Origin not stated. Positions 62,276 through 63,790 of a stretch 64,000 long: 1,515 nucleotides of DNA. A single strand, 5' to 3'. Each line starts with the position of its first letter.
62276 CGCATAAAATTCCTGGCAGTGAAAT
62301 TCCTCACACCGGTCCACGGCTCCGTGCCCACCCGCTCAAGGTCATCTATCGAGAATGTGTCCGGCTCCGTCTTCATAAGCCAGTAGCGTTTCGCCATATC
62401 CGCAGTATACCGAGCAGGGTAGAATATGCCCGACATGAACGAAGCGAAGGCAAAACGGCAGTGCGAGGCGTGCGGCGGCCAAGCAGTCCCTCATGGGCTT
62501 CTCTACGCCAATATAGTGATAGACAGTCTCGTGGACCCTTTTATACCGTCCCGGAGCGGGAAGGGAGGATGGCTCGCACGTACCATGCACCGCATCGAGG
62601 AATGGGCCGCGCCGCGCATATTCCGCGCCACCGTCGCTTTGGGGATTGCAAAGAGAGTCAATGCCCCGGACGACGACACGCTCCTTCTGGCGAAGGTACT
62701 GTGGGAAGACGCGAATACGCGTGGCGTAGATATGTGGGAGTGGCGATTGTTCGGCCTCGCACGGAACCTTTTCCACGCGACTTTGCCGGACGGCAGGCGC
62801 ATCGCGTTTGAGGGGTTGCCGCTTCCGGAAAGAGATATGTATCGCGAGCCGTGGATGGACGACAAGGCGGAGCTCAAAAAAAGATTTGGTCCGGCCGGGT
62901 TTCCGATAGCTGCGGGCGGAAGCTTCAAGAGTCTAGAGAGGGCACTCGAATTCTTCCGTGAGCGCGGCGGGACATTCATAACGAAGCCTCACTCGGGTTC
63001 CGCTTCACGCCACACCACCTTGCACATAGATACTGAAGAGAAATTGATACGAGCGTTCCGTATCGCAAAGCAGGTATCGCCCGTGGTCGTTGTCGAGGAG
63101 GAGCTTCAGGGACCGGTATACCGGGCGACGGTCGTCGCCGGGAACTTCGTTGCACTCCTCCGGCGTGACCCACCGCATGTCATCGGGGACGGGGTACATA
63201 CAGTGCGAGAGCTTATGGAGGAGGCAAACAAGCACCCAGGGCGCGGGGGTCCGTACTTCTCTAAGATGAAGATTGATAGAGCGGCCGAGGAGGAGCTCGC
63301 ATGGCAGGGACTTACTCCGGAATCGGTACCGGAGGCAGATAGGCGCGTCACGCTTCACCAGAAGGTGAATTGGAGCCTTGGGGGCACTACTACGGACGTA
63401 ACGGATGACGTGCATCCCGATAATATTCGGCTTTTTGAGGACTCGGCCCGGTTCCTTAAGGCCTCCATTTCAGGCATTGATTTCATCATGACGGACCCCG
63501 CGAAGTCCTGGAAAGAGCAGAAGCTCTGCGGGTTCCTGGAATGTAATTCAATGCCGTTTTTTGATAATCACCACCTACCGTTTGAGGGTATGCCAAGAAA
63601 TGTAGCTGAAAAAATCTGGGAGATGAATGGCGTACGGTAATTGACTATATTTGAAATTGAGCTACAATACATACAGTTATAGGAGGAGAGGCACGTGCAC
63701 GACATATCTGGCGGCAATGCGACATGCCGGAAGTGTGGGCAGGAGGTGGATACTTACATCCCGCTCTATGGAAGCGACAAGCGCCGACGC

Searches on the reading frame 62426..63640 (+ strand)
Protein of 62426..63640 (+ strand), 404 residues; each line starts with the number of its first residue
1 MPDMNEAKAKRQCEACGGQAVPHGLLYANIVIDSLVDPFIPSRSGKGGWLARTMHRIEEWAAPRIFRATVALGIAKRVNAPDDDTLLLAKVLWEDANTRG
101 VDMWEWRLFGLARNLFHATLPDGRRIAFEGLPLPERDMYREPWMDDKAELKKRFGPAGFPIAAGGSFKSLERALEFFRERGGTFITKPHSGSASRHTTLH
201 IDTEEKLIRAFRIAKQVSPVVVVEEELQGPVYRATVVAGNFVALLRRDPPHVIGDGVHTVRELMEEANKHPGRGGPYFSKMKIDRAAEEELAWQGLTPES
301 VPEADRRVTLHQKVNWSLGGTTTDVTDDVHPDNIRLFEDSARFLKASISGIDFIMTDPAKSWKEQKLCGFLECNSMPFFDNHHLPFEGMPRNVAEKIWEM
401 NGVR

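Call 4: search_protein_families(library=pfam, proteins=[window:62426-63640:+], max_evalue=1)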
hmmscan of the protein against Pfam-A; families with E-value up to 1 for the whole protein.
window:62426-63640:+ (404 aa): 1 family
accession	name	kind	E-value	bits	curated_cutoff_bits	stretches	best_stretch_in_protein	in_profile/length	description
PF02655.19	ATP-grasp_3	-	0.11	13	23.2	0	146-207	3-57/160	ATP-grasp domain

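Call 5: search_protein_families(library=ncbifam, proteins=[window:62426-63640:+], max_evalue=1)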
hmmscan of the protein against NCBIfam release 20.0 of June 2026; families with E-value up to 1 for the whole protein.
window:62426-63640:+ (404 aa): 6 families
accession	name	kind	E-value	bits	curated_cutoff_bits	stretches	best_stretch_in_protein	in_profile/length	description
TIGR02068.2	cya_phycin_syn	equivalog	6.3e-60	203.1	850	1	145-400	212-469/862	cyanophycin synthetase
NF010623.0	PRK14016.1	subfamily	1.7e-59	201.9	877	1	146-400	214-470/871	cyanophycin synthetase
NF002688.0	PRK02471.1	equivalog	4.6e-40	137.7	425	1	143-399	486-749/756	bifunctional glutamate--cysteine ligase GshA/glutathione synthetase GshB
TIGR03103.1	trio_acet_GNAT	equivalog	4.5e-29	101.4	569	1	145-383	296-528/547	N-acetylglutaminylglutamine synthetase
TIGR01435.1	glu_cys_lig_rel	equivalog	6e-29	100.8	656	1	136-397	458-715/719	bifunctional glutamate--cysteine ligase/glutathione synthetase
NF002378.0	PRK01372.1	subfamily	0.098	11.3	243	1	146-246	100-198/305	D-alanine--D-alanine ligase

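Call 8: find_homologous_proteins(query=window:62426-63640:+)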
Query window:62426-63640:+ (404 aa): 552 proteins with E <= 0.001 among 8000 candidates; the best 120 are listed.
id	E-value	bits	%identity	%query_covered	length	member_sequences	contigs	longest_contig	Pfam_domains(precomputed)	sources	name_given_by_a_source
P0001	6.9e-277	936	100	99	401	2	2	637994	-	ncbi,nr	ncbi:MAG: hypothetical protein KBC38_00020 [Candidatus Pacebacteria bacterium]|nr:hypothetical prote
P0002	7.7e-238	808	85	100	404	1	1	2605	-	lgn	-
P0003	1.9e-228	777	83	98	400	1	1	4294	-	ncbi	-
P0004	8.6e-192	656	70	98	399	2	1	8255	-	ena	-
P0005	9.7e-189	646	69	98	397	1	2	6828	-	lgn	-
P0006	8.9e-188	643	70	97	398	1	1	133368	-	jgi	-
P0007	3.4e-185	634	70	98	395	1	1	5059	-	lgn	-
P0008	1.4e-184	632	69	98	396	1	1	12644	-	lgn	-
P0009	1.1e-166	573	65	97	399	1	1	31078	-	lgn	-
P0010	4.0e-163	562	64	97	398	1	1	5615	-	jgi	-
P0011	1.3e-160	553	65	96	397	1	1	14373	-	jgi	jgi:D-alanine-D-alanine ligase-like ATP-grasp enzyme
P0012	3.3e-160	552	63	97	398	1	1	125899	-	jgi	jgi:D-alanine-D-alanine ligase-like ATP-grasp enzyme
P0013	4.7e-160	552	62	97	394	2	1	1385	-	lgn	-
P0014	2.8e-159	549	62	97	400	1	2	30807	-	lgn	-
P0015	1.2e-158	547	63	96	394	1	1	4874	-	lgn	-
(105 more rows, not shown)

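Call 14: find_related_loci(query=A2, collection=genome_contigs, flank=6000)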
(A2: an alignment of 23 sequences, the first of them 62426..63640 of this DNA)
Query A2 (404 aa) in genome_contigs; peptide patterns used: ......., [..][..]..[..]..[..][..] (x = any residue, [..] = any of these).
136 stretches matched a pattern; 81 encode a relative of the query (tblastn E <= 1e-3); the best 80 are kept; 79 distinct loci.
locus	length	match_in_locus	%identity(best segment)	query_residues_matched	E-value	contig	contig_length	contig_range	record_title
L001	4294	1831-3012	83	10-403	0e+0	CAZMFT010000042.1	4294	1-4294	MAG TPA_asm: uncultured Candidatus Saccharibacteria bacterium isolate SRP278252_co2_7 genome assembly, contig: NODE_4498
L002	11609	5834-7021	61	3-402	2e-159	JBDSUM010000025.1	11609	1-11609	MAG: Candidatus Paceibacterota bacterium isolate cluster1_bin.581 k127_8952670, whole genome shotgun sequence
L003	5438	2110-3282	62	12-403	9e-162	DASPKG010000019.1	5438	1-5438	MAG TPA_asm: Candidatus Paceibacterota bacterium isolate SMAG_U12030 k141_703727, whole genome shotgun sequence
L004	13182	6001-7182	61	6-400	6e-158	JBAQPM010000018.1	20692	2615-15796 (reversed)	MAG: Minisyncoccia bacterium isolate MFD12001_ilm_asm_bin22 k127_84902, whole genome shotgun sequence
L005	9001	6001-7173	60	11-402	5e-158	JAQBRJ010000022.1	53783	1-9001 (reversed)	MAG: Parcubacteria group bacterium isolate RYN_396 scaffold_732362, whole genome shotgun sequence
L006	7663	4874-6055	60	8-402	2e-157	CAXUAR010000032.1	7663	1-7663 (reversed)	MAG TPA_asm: uncultured bacterium isolate public_SRR14722149_metawrap_bin.2 genome assembly, contig: public_SRR14722149_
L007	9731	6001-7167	59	11-400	2e-154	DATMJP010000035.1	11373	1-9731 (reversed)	MAG TPA_asm: Candidatus Paceibacterota bacterium isolate SMAG_U13573 k141_326358, whole genome shotgun sequence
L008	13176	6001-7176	62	8-400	4e-154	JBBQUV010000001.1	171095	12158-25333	MAG: Candidatus Paceibacteria bacterium isolate Co_metawrap_1951 Cmw_1951_k141_19070792_length_171095_cov_10.9998, whole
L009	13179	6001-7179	59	11-404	3e-153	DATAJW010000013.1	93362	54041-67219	MAG TPA_asm: Candidatus Paceibacterota bacterium isolate SMAG_U6922 k141_2738, whole genome shotgun sequence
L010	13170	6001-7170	59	12-402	8e-153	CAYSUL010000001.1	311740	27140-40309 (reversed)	MAG TPA_asm: uncultured Candidatus Saccharibacteria bacterium isolate SRP302447_co1_302 genome assembly, contig: NODE_93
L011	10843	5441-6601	59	13-400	7e-152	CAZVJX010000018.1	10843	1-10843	MAG TPA_asm: uncultured Candidatus Saccharibacteria bacterium isolate SRP193066_co1_81 genome assembly, contig: NODE_544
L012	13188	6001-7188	57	4-400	5e-152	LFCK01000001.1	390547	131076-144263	MAG: Parcubacteria bacterium C7867-001 C7867_00003, whole genome shotgun sequence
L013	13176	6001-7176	58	13-404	4e-152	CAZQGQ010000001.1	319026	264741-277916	MAG TPA_asm: uncultured Candidatus Saccharibacteria bacterium isolate SRP128246_co1_221 genome assembly, contig: NODE_9_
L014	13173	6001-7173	59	12-403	7e-152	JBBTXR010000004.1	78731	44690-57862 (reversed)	MAG: Patescibacteria group bacterium isolate H51-bin099_1 H51_bin099_1_000000000004, whole genome shotgun sequence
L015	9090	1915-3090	57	11-403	4e-151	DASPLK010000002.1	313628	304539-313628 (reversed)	MAG TPA_asm: Candidatus Paceibacterota bacterium isolate SMAG_U12061 k141_105660, whole genome shotgun sequence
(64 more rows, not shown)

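Call 23: find_encoding_contigs(protein=P0002, flank=5000, max_places=3)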
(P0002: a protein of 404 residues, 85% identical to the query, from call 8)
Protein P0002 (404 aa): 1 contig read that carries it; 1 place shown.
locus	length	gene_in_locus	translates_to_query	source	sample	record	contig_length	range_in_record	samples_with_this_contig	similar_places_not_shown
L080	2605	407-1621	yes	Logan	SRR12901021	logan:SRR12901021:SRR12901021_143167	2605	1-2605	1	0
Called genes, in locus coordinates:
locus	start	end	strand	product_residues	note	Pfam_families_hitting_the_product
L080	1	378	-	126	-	?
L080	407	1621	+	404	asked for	-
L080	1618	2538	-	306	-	PF00890:FAD_binding_2 (faint), PF01134:GIDA (faint), PF01266:DAO (faint), PF03486:HI0933_like (faint), PF07992:Pyr_redox_2, PF12831:FAD_oxidored (weak), PF13738:Pyr_redox_3, PF00070:Pyr_redox, +1 more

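Call 24: find_encoding_contigs(protein=P0006, flank=6000, max_places=3)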
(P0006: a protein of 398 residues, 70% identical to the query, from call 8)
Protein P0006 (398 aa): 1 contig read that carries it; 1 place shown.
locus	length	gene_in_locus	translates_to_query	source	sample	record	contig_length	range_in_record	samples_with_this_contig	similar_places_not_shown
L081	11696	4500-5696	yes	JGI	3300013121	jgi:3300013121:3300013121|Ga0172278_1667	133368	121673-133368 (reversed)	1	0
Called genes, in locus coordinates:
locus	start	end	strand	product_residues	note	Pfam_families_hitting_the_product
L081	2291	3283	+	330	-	-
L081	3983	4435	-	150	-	PF01878:EVE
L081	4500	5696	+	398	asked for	-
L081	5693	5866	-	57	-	-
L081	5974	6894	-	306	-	PF00890:FAD_binding_2 (faint), PF01134:GIDA (faint), PF01266:DAO (faint), PF03486:HI0933_like (faint), PF07992:Pyr_redox_2, PF12831:FAD_oxidored (weak), PF13738:Pyr_redox_3, PF00070:Pyr_redox, +1 more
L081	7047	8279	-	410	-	PF00091:Tubulin, PF12327:FtsZ_C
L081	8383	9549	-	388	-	PF11104:PilM_2 (faint), PF14450:FtsA (weak), PF02491:SHS2_FTSA, PF14450:FtsA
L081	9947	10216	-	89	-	PF01165:Ribosomal_S21 (weak)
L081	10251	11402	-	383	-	PF03129:HGTP_anticodon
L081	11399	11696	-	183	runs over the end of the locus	PF10502:Peptidase_S26, PF00717:Peptidase_S24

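Call 25: find_encoding_contigs(protein=P0004, flank=6000, max_places=3)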
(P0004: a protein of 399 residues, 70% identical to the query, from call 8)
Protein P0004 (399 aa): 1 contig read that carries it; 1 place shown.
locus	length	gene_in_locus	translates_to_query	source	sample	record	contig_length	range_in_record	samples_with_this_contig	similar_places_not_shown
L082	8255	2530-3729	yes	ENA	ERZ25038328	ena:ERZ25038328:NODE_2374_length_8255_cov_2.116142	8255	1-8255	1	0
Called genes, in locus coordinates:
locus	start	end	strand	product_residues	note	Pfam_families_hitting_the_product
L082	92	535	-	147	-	PF01878:EVE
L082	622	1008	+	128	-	-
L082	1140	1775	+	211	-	-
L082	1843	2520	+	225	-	PF04493:Endonuclease_5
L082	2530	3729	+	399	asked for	-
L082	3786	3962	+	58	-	-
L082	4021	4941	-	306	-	PF00890:FAD_binding_2 (faint), PF01134:GIDA (faint), PF01266:DAO (faint), PF03486:HI0933_like (faint), PF07992:Pyr_redox_2, PF12831:FAD_oxidored (faint), PF13738:Pyr_redox_3, PF00070:Pyr_redox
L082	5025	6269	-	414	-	PF00091:Tubulin, PF12327:FtsZ_C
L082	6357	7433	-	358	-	PF02491:SHS2_FTSA, PF11104:PilM_2 (weak), PF14450:FtsA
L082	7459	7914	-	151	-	PF02130:YbeY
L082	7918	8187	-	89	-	PF01165:Ribosomal_S21 (weak)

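Call 27: find_encoding_contigs(protein=P0008, flank=5000, max_places=2)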
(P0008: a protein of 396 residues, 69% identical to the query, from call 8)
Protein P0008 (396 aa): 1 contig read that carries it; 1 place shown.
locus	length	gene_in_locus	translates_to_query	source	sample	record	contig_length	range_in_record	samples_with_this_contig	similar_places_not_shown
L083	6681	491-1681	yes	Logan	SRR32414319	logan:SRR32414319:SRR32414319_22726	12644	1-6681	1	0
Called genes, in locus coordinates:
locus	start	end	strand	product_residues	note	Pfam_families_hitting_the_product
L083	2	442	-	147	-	?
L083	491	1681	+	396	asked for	-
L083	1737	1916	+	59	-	-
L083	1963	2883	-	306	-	PF00890:FAD_binding_2 (faint), PF01134:GIDA (faint), PF01266:DAO (faint), PF03486:HI0933_like (faint), PF07992:Pyr_redox_2, PF12831:FAD_oxidored (faint), PF13738:Pyr_redox_3, PF00070:Pyr_redox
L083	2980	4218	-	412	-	PF00091:Tubulin, PF12327:FtsZ_C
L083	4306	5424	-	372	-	PF02491:SHS2_FTSA, PF11104:PilM_2 (faint), PF14450:FtsA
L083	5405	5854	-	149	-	PF02130:YbeY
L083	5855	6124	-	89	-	PF01165:Ribosomal_S21 (faint)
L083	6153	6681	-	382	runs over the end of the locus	PF03129:HGTP_anticodon (weak)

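Call 28: find_encoding_contigs(protein=P0005, flank=5000, max_places=2)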
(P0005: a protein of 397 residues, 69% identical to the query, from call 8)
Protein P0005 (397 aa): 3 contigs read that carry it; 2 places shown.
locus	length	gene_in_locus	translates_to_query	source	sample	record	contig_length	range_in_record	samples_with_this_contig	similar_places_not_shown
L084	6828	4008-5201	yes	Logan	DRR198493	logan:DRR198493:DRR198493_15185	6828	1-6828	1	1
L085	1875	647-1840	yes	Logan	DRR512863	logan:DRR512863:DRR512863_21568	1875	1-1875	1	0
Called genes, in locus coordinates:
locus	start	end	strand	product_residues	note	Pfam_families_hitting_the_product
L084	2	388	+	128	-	?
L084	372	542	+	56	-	-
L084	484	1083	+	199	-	-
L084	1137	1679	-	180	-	PF02600:DsbB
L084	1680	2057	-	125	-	-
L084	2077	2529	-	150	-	PF01878:EVE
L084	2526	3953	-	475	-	PF00875:DNA_photolyase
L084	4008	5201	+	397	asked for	-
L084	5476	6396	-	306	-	PF00890:FAD_binding_2 (faint), PF01134:GIDA (faint), PF01266:DAO (faint), PF03486:HI0933_like (faint), PF07992:Pyr_redox_2, PF12831:FAD_oxidored (faint), PF13738:Pyr_redox_3, PF00070:Pyr_redox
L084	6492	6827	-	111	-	?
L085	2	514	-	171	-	?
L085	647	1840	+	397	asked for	-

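Call 29: find_encoding_contigs(protein=P0007, flank=5000, max_places=2)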
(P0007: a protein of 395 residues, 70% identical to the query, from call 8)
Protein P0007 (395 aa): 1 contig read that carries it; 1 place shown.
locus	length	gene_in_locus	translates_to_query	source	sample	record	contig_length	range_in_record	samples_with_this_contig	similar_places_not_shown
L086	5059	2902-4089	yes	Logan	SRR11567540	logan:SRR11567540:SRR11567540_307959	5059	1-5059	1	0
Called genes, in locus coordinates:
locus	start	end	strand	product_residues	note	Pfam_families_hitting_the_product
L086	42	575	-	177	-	PF02600:DsbB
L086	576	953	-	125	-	-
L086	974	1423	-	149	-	PF01878:EVE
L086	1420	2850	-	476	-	PF00875:DNA_photolyase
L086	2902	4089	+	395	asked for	-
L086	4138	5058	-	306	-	?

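Call 30: find_encoding_contigs(protein=P0009, flank=5000, max_places=2)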
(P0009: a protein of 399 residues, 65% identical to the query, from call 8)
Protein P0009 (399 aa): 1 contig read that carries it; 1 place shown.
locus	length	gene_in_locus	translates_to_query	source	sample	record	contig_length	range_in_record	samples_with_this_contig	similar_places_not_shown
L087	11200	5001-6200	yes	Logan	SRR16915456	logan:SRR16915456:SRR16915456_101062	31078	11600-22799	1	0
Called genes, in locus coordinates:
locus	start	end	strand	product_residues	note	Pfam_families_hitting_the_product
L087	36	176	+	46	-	-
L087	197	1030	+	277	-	PF04951:Peptidase_M55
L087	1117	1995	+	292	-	PF00892:EamA (weak)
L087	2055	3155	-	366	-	PF16656:Pur_ac_phosph_N (faint), PF16655:PhoD_N (faint), PF00041:fn3 (faint), PF25059:FN3_DSCAM-DSCAML_C (faint)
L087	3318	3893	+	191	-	PF04191:PEMT, PF04140:ICMT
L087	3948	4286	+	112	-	-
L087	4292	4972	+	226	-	PF04493:Endonuclease_5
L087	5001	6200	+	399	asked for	-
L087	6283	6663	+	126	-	-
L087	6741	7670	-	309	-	PF00890:FAD_binding_2 (weak), PF01134:GIDA (faint), PF01266:DAO (faint), PF01494:FAD_binding_3 (faint), PF07992:Pyr_redox_2, PF12831:FAD_oxidored (weak), PF13738:Pyr_redox_3, PF00070:Pyr_redox, +5 more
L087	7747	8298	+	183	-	-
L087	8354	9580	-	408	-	PF00091:Tubulin, PF12327:FtsZ_C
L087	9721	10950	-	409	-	PF11104:PilM_2 (faint), PF02491:SHS2_FTSA, PF14450:FtsA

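Call 38: search_solved_structures(query=A2, max_evalue=0.001)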
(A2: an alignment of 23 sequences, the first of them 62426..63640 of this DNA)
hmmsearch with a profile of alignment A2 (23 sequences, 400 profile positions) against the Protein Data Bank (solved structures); distinct sequences matched with E-value up to 0.001: 15.
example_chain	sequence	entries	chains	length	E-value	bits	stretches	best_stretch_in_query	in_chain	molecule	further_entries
7lgm_A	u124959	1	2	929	7e-49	170.2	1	136-397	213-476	Cyanophycin synthase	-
7wac_A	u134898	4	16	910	6e-48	167.1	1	137-396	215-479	Cyanophycin synthase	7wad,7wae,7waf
7lgn_A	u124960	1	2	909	1.8e-47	165.5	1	132-396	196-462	Cyanophycin synthase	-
8fxh_A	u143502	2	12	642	6.1e-47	163.8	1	140-395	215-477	RimK domain-containing protein ATP-grasp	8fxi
7txv_A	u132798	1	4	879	8.7e-47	163.3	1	139-396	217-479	Cyanophycin synthase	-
7lg5_A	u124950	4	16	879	8.7e-47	163.3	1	139-396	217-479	Cyanophycin synthase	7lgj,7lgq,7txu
7ta5_A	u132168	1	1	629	2.1e-45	158.7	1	144-395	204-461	Glutathione synthase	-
3ln7_A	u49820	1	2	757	4.2e-38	134.7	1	138-396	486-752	Glutathione biosynthesis bifunctional protein gshAB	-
3ln6_A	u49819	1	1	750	1.2e-34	123.3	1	138-392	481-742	Glutathione biosynthesis bifunctional protein gshAB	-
8evy_B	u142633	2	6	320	3.3e-05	26.3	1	124-248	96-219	D-alanine--D-alanine ligase B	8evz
1ulz_A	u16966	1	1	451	0.00022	23.6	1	125-211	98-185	pyruvate carboxylase n-terminal domain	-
3ouu_A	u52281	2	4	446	0.00034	23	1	134-211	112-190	Biotin carboxylase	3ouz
7kct_A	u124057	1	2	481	0.00062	22.2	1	114-210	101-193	2-oxoglutarate carboxylase small subunit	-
7kbl_A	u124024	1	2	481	0.00062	22.2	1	114-210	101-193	2-oxoglutarate carboxylase small subunit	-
7kc7_A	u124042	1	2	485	0.00076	21.9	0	114-210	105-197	2-oxoglutarate carboxylase small subunit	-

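Call 44: predict_structure(alignment_id=A2)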
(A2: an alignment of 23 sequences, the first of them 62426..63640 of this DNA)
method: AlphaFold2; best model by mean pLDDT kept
length: 404 residues; sequences in the alignment: 23
mean_pLDDT: 81.6   pTM: 0.80
mean pLDDT of the five models: 81.6, 80.5, 79.9, 75.2, 75.0
residues with pLDDT >= 90: 179; 70-90: 144; 50-70: 40; < 50: 41
segments of 3 or more residues with pLDDT < 50: 1-10, 18-31, 37-46, 380-382
pLDDT, mean of each block of 10 residues (from residue 1): 38 53 44 48 48 73 92 92 79 89 89 86 89 72 82 92 93 95 88 77 94 86 91 90 89 96 95 78 89 94 93 69 92 97 88 93 93 59 71 88 85
secondary structure, 60 per line:
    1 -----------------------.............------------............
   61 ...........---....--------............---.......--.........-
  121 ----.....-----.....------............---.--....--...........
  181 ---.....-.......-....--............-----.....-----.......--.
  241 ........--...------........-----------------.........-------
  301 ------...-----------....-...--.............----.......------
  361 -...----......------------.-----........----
elements in order: H24-36 H49-71 E75-78 H87-98 E102-108 E111-119 E125-129 H135-139 H147-157 E164-167 H170-180 E184-188 H191-196 E198-201 H204-215 E221-225 E231-237 E240-248 E251-253 H260-267 H285-293 E307-309 E321-324 H331-343 E348-354 E369-374 H393-400
